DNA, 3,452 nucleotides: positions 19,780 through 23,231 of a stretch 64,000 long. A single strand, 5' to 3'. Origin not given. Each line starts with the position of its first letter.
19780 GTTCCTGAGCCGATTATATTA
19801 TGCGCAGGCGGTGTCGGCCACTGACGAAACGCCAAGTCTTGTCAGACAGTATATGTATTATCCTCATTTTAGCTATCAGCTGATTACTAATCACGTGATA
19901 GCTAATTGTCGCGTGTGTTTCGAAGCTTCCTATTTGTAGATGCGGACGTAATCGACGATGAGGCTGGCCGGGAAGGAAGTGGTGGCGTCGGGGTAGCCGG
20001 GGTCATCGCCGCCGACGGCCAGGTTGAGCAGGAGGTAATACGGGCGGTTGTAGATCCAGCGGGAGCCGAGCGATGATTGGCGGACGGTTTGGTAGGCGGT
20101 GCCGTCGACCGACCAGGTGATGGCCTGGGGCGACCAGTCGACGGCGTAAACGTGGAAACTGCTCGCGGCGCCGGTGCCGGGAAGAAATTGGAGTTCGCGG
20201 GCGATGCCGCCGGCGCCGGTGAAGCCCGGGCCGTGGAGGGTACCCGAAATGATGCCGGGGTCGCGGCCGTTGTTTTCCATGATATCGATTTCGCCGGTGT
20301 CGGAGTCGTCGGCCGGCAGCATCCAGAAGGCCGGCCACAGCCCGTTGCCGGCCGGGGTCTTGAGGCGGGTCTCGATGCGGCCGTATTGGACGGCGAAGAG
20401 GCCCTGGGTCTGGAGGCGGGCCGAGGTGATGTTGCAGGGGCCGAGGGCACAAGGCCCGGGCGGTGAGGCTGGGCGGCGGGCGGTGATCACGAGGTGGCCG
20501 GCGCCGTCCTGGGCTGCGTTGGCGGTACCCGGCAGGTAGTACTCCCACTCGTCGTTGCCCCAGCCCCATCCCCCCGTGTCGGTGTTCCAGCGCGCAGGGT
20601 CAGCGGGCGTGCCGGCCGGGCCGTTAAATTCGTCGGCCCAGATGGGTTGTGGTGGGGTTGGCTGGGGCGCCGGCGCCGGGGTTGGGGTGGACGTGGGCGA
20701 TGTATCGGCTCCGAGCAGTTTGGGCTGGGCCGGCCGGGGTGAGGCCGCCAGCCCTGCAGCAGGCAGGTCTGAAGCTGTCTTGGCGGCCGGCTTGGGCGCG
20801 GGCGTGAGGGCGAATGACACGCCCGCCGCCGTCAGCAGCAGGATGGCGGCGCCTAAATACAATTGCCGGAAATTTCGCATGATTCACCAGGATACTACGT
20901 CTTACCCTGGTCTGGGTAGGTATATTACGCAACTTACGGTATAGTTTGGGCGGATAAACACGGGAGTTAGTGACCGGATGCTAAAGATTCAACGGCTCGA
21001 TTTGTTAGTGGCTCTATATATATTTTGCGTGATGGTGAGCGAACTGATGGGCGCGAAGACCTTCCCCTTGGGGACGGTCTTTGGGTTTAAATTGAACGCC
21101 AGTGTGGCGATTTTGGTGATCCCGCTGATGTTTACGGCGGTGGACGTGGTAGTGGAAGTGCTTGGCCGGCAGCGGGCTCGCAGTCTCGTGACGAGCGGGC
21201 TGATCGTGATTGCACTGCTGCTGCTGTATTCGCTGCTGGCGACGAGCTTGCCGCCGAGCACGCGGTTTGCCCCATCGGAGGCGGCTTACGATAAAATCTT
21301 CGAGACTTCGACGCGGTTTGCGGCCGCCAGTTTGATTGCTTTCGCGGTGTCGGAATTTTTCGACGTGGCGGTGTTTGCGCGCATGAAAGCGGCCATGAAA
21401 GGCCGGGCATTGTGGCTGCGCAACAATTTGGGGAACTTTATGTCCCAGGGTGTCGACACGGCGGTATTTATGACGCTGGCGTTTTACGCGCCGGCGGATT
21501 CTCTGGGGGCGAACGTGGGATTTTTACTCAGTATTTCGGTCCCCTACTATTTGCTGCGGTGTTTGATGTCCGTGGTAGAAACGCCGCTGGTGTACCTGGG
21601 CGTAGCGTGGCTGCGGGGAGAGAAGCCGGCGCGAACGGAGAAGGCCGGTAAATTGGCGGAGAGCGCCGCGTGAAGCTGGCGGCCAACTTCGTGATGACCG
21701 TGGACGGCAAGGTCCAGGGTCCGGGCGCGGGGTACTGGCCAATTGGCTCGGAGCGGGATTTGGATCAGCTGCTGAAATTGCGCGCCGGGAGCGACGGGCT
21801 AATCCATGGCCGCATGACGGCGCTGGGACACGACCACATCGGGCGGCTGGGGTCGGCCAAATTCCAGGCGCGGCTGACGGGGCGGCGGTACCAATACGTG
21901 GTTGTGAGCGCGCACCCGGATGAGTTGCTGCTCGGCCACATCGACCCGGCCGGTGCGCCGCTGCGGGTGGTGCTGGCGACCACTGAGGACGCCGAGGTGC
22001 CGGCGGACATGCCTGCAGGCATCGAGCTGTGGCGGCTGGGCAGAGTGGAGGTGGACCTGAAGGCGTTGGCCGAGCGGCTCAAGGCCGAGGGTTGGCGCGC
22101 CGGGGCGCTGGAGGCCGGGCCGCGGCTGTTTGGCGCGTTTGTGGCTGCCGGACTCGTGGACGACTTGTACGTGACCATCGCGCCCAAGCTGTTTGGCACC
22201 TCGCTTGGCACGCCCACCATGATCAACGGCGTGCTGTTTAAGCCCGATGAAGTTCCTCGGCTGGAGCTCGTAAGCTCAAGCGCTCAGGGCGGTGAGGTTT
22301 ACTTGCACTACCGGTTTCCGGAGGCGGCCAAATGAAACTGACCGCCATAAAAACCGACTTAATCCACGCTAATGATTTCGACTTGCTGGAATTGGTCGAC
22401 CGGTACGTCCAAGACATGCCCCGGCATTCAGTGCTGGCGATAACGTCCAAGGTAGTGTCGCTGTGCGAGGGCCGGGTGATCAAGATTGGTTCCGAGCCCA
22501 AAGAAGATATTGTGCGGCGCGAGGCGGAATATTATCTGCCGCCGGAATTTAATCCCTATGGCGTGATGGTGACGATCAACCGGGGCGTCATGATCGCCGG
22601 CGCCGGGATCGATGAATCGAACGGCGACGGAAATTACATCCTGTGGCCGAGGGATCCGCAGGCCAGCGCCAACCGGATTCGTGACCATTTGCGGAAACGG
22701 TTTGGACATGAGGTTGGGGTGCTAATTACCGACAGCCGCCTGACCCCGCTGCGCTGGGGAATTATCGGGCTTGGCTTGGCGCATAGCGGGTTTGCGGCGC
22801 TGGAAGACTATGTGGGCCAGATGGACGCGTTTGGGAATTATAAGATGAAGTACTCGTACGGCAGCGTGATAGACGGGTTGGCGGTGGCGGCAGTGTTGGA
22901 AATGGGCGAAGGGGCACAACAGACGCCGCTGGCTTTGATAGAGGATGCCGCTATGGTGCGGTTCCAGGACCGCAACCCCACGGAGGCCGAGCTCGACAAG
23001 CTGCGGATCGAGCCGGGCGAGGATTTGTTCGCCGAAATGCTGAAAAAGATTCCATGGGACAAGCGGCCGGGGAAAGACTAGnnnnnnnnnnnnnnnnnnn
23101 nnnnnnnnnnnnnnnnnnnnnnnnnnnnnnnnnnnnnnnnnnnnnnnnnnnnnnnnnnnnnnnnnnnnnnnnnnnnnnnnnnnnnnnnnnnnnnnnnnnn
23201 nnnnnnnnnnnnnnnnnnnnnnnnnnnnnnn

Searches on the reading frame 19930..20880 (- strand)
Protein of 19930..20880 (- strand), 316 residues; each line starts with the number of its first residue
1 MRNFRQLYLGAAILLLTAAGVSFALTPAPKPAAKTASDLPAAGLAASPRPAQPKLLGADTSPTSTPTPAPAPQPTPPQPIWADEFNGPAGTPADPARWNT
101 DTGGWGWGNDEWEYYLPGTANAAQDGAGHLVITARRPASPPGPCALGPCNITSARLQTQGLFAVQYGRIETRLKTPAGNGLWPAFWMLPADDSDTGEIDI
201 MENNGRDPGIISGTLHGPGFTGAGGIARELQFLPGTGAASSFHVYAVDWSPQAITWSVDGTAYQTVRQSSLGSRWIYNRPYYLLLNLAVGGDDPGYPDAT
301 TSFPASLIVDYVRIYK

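Call 21: search_protein_families(library=pfam, proteins=[window:19930-20880:-], max_evalue=0.001)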
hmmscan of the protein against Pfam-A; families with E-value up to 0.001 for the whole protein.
window:19930-20880:- (316 aa): 2 families
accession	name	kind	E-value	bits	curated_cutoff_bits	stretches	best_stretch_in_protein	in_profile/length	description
PF00722.28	Glyco_hydro_16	-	1.6e-24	86.7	22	1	129-286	21-155/175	Glycosyl hydrolases family 16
PF03935.22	SKN1_KRE6_Sbg1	-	3.6e-08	32.7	30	1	240-316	363-450/501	Beta-glucan synthesis-associated protein SKN1/KRE6/Sbg1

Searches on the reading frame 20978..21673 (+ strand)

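Call 21: search_protein_families(library=pfam, proteins=[window:20978-21673:+], max_evalue=0.001)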
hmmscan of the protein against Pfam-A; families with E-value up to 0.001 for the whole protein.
window:20978-21673:+ (231 aa): 1 family
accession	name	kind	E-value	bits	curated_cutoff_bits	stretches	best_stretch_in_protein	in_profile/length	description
PF02592.20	Vut_1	-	7e-38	130.8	27.2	1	43-207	2-151/152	Putative vitamin uptake transporter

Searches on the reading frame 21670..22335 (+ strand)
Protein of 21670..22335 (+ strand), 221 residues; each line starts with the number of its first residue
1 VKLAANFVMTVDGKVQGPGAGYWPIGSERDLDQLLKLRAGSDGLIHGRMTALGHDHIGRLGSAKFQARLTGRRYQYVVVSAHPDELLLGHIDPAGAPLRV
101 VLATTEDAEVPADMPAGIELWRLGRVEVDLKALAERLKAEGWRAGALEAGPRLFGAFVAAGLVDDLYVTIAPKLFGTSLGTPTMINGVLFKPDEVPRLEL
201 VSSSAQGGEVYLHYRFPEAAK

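Call 21: search_protein_families(library=pfam, proteins=[window:21670-22335:+], max_evalue=0.001)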
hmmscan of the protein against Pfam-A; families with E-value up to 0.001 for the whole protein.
window:21670-22335:+ (221 aa): 1 family
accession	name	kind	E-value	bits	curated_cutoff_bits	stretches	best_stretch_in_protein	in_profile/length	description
PF01872.23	RibD_C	-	3.8e-22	79.5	24.1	1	2-210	2-195/197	RibD C-terminal domain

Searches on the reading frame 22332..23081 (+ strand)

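Call 21: search_protein_families(library=pfam, proteins=[window:22332-23081:+], max_evalue=0.001)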
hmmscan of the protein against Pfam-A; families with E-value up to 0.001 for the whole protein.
window:22332-23081:+ (249 aa): 1 family
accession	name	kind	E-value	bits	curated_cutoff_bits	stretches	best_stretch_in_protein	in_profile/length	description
PF01996.21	F420_ligase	-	1.7e-33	116.4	25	1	6-204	2-217/218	F420-0:Gamma-glutamyl ligase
